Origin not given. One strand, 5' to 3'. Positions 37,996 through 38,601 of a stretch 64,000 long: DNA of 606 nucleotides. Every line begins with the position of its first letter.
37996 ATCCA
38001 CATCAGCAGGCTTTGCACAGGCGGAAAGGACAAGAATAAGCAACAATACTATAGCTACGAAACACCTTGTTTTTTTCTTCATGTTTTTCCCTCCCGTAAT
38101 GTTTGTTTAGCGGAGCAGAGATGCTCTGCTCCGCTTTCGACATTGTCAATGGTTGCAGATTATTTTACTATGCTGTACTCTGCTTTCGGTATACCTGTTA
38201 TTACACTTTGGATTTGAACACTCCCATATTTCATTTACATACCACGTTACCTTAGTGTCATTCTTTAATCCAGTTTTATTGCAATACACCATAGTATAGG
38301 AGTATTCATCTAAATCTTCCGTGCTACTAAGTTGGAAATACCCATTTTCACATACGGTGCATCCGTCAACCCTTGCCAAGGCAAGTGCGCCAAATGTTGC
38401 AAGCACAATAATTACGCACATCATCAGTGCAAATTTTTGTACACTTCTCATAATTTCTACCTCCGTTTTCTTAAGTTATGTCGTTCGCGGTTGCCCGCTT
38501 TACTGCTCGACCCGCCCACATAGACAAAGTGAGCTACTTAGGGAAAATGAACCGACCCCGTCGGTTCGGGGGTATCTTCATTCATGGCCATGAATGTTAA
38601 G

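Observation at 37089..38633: Paralogue pair A: promoter, leader and signal peptide ~97% identical, mature Cys-rich region diverged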

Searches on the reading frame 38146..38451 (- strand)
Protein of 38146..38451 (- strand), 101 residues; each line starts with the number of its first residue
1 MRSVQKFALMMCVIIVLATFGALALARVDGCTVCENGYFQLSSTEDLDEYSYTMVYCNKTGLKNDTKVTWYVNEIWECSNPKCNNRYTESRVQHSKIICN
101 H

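Call 7: search_protein_families(library=pfam, max_evalue=0.01, proteins=[window:38146-38451:-])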
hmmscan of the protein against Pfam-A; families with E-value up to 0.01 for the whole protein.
window:38146-38451:- (101 aa): 0 families

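Call 8: search_protein_families(library=ncbifam, max_evalue=0.01, proteins=[window:38146-38451:-])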
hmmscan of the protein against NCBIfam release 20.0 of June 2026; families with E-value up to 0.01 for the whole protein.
window:38146-38451:- (101 aa): 0 families

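Call 77: search_protein_families(library=phrogs, max_evalue=0.01, proteins=[window:38146-38451:-])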
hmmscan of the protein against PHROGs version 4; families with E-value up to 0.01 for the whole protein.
window:38146-38451:- (101 aa): 0 families

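Call 78: search_protein_families(library=padloc, max_evalue=0.01, proteins=[window:38146-38451:-])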
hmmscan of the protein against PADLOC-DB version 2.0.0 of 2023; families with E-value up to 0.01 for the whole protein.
window:38146-38451:- (101 aa): 1 family
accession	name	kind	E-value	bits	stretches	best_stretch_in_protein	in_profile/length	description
PDLC04447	PDC-M14A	-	0.0024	16.3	1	31-89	22-77/152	-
